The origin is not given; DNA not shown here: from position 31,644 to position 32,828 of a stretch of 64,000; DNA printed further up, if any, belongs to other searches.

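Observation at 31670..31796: Unannotated ZTP (pfl-motif) riboswitch with an apparent Shine-Dalgarno-sequestering switch in front of a divergent folD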

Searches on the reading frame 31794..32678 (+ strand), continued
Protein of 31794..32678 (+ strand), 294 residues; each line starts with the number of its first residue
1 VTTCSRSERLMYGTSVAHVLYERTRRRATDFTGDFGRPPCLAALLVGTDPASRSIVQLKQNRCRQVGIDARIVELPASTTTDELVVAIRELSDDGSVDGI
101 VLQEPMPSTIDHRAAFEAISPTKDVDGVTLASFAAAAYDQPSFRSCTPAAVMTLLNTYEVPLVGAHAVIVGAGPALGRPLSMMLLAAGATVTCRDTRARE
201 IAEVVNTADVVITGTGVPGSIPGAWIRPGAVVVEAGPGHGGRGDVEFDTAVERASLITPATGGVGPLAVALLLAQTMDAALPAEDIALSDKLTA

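Call 12: find_encoding_contigs(protein=P0007, flank=3000, max_places=3)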
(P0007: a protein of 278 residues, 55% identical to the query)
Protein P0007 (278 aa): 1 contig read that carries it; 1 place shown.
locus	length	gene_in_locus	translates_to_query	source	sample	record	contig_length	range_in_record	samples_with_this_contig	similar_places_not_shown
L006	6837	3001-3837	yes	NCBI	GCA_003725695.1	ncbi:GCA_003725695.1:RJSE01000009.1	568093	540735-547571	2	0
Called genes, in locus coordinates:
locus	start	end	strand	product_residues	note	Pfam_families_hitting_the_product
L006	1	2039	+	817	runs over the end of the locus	PF01266:DAO, PF07992:Pyr_redox_2 (faint), PF16350:FAO_M, PF01571:GCV_T, PF08669:GCV_T_C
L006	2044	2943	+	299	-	PF13740:ACT_6 (faint), PF01842:ACT (faint), PF00551:Formyl_trans_N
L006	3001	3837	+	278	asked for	PF00763:THF_DHG_CYH, PF02882:THF_DHG_CYH_C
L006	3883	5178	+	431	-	PF00583:Acetyltransf_1, PF13527:Acetyltransf_9 (weak), PF13191:AAA_16 (faint), PF13508:Acetyltransf_7, PF00004:AAA, PF17862:AAA_lid_3 (weak)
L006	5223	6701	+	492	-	PF00171:Aldedh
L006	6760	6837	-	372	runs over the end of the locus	PF00005:ABC_tran, PF13304:AAA_21 (faint), PF08352:oligo_HPY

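Call 13: find_encoding_contigs(protein=P0019, flank=3000, max_places=6)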
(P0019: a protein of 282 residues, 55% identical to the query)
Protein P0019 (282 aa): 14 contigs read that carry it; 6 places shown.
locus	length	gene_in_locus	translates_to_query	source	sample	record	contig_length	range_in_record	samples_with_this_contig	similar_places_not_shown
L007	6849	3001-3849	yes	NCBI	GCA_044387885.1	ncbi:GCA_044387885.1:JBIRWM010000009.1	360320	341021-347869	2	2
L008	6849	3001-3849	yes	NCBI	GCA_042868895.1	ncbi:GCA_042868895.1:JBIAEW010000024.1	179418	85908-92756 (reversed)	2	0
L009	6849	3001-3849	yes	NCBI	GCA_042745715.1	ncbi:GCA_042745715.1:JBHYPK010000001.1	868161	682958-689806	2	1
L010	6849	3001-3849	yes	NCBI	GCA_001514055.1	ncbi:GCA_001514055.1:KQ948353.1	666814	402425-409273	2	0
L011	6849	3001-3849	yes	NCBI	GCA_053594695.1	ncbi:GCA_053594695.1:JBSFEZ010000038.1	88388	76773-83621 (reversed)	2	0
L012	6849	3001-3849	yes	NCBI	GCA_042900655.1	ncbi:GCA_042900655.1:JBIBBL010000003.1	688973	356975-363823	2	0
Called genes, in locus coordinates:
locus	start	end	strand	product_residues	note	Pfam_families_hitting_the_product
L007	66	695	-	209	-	PF00753:Lactamase_B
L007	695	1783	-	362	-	PF08240:ADH_N, PF16912:Glu_dehyd_C (weak), PF00107:ADH_zinc_N, PF13602:ADH_zinc_N_2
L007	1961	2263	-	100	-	-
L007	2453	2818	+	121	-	PF12680:SnoaL_2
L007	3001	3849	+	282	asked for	PF00763:THF_DHG_CYH, PF02882:THF_DHG_CYH_C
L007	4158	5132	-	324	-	-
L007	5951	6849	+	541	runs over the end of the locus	PF00115:COX1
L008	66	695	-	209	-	PF00753:Lactamase_B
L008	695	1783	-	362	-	PF08240:ADH_N, PF16912:Glu_dehyd_C (weak), PF00107:ADH_zinc_N, PF13602:ADH_zinc_N_2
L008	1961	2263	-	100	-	-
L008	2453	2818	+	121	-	PF12680:SnoaL_2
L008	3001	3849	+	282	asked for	PF00763:THF_DHG_CYH, PF02882:THF_DHG_CYH_C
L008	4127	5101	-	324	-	-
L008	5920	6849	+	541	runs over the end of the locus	PF00115:COX1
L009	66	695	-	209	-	PF00753:Lactamase_B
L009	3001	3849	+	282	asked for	PF00763:THF_DHG_CYH, PF02882:THF_DHG_CYH_C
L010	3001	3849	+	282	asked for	PF00763:THF_DHG_CYH, PF02882:THF_DHG_CYH_C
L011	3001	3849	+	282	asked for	PF00763:THF_DHG_CYH, PF02882:THF_DHG_CYH_C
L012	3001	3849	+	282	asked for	PF00763:THF_DHG_CYH, PF02882:THF_DHG_CYH_C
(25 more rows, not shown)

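Call 19: list_cluster_members(proteins=[P0001, P0002, P0004, P0007])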
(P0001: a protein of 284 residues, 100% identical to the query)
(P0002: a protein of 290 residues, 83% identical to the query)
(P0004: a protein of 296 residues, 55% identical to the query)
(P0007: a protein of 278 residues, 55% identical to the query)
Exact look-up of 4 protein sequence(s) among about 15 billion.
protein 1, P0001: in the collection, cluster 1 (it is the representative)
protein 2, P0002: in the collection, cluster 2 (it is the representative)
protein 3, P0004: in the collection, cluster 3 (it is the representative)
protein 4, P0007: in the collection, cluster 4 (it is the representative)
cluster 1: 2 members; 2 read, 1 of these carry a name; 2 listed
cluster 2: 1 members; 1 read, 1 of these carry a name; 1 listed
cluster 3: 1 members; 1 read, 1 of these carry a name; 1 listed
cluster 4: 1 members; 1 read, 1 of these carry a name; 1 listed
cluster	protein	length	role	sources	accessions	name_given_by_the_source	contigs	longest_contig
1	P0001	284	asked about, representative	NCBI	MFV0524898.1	MAG: bifunctional 5,10-methylenetetrahydrofolate ...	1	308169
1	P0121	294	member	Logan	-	-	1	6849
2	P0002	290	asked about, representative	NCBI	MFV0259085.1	MAG: bifunctional 5,10-methylenetetrahydrofolate ...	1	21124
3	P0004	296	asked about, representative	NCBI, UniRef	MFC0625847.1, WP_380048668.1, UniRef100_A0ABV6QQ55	bifunctional 5,10-methylenetetrahydrofolate dehydrogenase/5,10-methenyltetrahydrofolate ... | Bifunctional protein FolD n=1 Tax=Kribbella deserti TaxID=1926257 RepID=A0ABV6QQ55_9ACTN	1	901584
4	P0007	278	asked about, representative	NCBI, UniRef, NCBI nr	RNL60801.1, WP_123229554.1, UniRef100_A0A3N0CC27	bifunctional 5,10-methylene-tetrahydrofolate ... | Bifunctional protein FolD n=1 Tax=Nocardioides marmoriginsengisoli TaxID=661483 ... | tetrahydrofolate dehydrogenase/cyclohydrolase catalytic domain-containing protein ...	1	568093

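Call 22: find_encoding_contigs(protein=P0015, flank=1500, max_places=2)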
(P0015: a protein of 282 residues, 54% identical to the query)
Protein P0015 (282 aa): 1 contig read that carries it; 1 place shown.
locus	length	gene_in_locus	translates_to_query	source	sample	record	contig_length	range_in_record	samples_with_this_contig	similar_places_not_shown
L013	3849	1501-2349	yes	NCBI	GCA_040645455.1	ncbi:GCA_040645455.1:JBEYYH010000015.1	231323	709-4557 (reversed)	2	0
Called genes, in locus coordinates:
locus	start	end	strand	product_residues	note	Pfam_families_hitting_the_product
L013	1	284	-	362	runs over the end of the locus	PF08240:ADH_N, PF16912:Glu_dehyd_C (weak), PF00107:ADH_zinc_N, PF13602:ADH_zinc_N_2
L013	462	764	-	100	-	-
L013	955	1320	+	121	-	PF12680:SnoaL_2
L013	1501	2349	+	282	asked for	PF00763:THF_DHG_CYH, PF02882:THF_DHG_CYH_C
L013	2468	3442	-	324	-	-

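Call 23: find_encoding_contigs(protein=P0028, flank=1500, max_places=2)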
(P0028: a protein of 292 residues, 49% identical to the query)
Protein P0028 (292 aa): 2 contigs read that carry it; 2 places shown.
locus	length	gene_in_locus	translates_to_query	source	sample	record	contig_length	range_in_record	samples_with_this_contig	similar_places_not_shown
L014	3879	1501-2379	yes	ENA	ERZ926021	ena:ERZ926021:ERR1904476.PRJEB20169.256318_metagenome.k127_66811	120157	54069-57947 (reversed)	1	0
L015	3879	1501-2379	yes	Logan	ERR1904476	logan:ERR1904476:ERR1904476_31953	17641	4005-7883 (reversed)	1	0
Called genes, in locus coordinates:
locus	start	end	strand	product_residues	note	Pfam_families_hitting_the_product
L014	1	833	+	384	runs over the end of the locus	PF00465:Fe-ADH, PF13685:Fe-ADH_2, PF25137:ADH_Fe_C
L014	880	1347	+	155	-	PF01575:MaoC_dehydratas, PF13452:FAS1_DH_region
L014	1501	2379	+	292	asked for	PF00763:THF_DHG_CYH, PF02882:THF_DHG_CYH_C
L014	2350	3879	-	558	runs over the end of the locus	-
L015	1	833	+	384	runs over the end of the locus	PF00465:Fe-ADH, PF13685:Fe-ADH_2, PF25137:ADH_Fe_C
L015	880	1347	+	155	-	PF01575:MaoC_dehydratas, PF13452:FAS1_DH_region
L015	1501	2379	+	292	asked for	PF00763:THF_DHG_CYH, PF02882:THF_DHG_CYH_C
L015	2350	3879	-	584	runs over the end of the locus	-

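Call 24: find_encoding_contigs(protein=P0032, flank=1500, max_places=2)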
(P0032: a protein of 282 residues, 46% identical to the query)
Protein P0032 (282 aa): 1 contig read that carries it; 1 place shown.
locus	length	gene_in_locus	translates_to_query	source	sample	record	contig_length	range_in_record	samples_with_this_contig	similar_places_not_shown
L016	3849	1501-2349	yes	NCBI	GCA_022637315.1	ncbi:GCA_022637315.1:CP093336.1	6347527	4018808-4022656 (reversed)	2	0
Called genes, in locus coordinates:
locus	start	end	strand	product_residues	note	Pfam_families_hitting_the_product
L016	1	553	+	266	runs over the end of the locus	PF00702:Hydrolase (faint), PF08282:Hydrolase_3, PF12710:HAD (faint), PF13419:HAD_2 (faint), PF05116:S6PP (weak)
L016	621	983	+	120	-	PF04237:YjbR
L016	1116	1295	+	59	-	-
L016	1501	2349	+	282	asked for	PF00763:THF_DHG_CYH, PF02882:THF_DHG_CYH_C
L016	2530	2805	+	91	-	-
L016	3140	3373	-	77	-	-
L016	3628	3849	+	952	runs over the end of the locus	PF00662:Proton_antipo_N, PF00361:Proton_antipo_M, PF13244:MbhD, PF20501:MbhE, PF04039:MnhB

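Call 25: find_encoding_contigs(protein=P0021, flank=1500, max_places=2)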
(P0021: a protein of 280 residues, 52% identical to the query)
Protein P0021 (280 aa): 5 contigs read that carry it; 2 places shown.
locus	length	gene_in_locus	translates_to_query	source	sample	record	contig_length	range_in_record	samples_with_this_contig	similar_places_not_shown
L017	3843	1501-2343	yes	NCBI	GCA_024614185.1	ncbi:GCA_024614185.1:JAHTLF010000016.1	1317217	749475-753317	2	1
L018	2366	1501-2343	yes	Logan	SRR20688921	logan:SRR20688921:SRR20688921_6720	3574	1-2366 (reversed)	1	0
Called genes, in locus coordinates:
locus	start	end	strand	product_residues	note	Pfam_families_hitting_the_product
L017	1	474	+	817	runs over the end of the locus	PF01266:DAO, PF16350:FAO_M, PF01571:GCV_T, PF08669:GCV_T_C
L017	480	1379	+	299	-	PF01842:ACT (weak), PF00551:Formyl_trans_N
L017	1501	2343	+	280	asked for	PF00763:THF_DHG_CYH, PF02882:THF_DHG_CYH_C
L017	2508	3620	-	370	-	PF00005:ABC_tran, PF08352:oligo_HPY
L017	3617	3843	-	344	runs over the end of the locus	PF00005:ABC_tran, PF13304:AAA_21 (faint), PF08352:oligo_HPY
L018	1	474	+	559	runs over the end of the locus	?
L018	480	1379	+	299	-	PF01842:ACT (weak), PF00551:Formyl_trans_N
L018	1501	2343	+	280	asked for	PF00763:THF_DHG_CYH, PF02882:THF_DHG_CYH_C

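Call 27: find_related_loci(query=A2, collection=metagenome_contigs, flank=1200)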
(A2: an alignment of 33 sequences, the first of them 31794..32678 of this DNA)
Query A2 (294 aa) in metagenome_contigs; peptide patterns used: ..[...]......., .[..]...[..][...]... (x = any residue, [..] = any of these).
600 stretches matched a pattern (row limit reached: there are more); 563 encode a relative of the query (tblastn E <= 1e-3); the best 80 are kept; 80 distinct loci.
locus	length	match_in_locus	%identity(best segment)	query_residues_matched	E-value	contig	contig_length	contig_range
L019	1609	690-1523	54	3-280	2e-97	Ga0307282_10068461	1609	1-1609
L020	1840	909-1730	57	7-280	1e-96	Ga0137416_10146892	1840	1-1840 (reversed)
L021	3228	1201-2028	53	1-280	4e-90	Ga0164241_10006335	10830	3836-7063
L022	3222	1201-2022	53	7-280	8e-90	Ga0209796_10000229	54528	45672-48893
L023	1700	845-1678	52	3-280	3e-95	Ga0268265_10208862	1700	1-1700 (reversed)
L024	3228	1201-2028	53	10-281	1e-88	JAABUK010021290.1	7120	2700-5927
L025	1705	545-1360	54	9-280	7e-93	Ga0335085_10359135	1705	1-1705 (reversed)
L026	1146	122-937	51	10-281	3e-94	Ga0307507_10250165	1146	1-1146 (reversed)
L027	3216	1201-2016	53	9-280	2e-87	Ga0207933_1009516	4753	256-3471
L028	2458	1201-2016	53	9-280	2e-83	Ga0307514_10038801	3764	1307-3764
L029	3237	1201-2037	50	10-289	7e-83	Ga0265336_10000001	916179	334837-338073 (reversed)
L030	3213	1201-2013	50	9-280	2e-82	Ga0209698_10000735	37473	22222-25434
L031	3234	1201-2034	49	9-286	4e-82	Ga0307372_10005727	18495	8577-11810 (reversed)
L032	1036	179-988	51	11-280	4e-89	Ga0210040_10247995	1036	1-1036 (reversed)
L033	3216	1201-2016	49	9-280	6e-82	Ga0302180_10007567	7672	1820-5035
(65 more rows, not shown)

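Call 50: search_solved_structures(query=window:31794-32678:+, show_alignments=3, max_evalue=1e-20)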
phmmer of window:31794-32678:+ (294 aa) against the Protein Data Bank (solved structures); distinct sequences matched with E-value up to 1e-20: 26.
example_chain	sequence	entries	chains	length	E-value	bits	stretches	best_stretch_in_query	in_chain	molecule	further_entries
4b4u_A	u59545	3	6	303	2.8e-64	220.5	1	13-281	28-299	BIFUNCTIONAL PROTEIN FOLD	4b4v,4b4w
4a5o_A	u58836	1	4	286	6.2e-60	206.3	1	9-280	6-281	BIFUNCTIONAL PROTEIN FOLD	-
5o22_A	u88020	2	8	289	4.1e-56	193.7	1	35-282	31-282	Bifunctional protein FolD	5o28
1b0a_A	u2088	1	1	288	4.1e-56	193.7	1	35-282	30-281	PROTEIN (FOLD BIFUNCTIONAL PROTEIN)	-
5o2a_A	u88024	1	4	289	1.9e-55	191.5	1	35-282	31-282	Bifunctional protein FolD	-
3l07_A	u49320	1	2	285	1.6e-51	178.7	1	10-280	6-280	Bifunctional protein folD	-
5nhs_A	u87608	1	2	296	3.4e-50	174.3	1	9-281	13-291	Bifunctional protein FolD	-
6ape_A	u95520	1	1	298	7.3e-48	166.7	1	9-279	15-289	Bifunctional protein FolD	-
3p2o_A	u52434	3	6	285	5.6e-46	160.5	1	13-280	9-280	Bifunctional protein folD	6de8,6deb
1a4i_A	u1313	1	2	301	7.7e-46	160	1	13-280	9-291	METHYLENETETRAHYDROFOLATE DEHYDROGENASE / METHENYLTETRAHYDROFOLATE CYCLOHYDROLASE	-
6ecq_A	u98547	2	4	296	7.8e-46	160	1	13-280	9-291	METHYLENETETRAHYDROFOLATE DEHYDROGENASE CYCLOHYDROLASE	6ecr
1dia_A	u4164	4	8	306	8e-46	160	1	13-280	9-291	METHYLENETETRAHYDROFOLATE DEHYDROGENASE/CYCLOHYDROLASE | METHYLENETETRAHYDROFOLATE DEHYDROGENASE / CYCLOHYDROLASE | Methylenetetrahydrofolate dehydrogenase cycl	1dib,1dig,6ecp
9isl_A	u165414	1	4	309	8.4e-46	159.9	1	13-280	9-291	C-1-tetrahydrofolate synthase, cytoplasmic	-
9ise_A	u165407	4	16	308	8.7e-46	159.9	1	13-280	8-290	C-1-tetrahydrofolate synthase, cytoplasmic, N-terminally processed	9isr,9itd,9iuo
8wfc_A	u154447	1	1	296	4.2e-45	157.6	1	20-279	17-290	Bifunctional protein FolD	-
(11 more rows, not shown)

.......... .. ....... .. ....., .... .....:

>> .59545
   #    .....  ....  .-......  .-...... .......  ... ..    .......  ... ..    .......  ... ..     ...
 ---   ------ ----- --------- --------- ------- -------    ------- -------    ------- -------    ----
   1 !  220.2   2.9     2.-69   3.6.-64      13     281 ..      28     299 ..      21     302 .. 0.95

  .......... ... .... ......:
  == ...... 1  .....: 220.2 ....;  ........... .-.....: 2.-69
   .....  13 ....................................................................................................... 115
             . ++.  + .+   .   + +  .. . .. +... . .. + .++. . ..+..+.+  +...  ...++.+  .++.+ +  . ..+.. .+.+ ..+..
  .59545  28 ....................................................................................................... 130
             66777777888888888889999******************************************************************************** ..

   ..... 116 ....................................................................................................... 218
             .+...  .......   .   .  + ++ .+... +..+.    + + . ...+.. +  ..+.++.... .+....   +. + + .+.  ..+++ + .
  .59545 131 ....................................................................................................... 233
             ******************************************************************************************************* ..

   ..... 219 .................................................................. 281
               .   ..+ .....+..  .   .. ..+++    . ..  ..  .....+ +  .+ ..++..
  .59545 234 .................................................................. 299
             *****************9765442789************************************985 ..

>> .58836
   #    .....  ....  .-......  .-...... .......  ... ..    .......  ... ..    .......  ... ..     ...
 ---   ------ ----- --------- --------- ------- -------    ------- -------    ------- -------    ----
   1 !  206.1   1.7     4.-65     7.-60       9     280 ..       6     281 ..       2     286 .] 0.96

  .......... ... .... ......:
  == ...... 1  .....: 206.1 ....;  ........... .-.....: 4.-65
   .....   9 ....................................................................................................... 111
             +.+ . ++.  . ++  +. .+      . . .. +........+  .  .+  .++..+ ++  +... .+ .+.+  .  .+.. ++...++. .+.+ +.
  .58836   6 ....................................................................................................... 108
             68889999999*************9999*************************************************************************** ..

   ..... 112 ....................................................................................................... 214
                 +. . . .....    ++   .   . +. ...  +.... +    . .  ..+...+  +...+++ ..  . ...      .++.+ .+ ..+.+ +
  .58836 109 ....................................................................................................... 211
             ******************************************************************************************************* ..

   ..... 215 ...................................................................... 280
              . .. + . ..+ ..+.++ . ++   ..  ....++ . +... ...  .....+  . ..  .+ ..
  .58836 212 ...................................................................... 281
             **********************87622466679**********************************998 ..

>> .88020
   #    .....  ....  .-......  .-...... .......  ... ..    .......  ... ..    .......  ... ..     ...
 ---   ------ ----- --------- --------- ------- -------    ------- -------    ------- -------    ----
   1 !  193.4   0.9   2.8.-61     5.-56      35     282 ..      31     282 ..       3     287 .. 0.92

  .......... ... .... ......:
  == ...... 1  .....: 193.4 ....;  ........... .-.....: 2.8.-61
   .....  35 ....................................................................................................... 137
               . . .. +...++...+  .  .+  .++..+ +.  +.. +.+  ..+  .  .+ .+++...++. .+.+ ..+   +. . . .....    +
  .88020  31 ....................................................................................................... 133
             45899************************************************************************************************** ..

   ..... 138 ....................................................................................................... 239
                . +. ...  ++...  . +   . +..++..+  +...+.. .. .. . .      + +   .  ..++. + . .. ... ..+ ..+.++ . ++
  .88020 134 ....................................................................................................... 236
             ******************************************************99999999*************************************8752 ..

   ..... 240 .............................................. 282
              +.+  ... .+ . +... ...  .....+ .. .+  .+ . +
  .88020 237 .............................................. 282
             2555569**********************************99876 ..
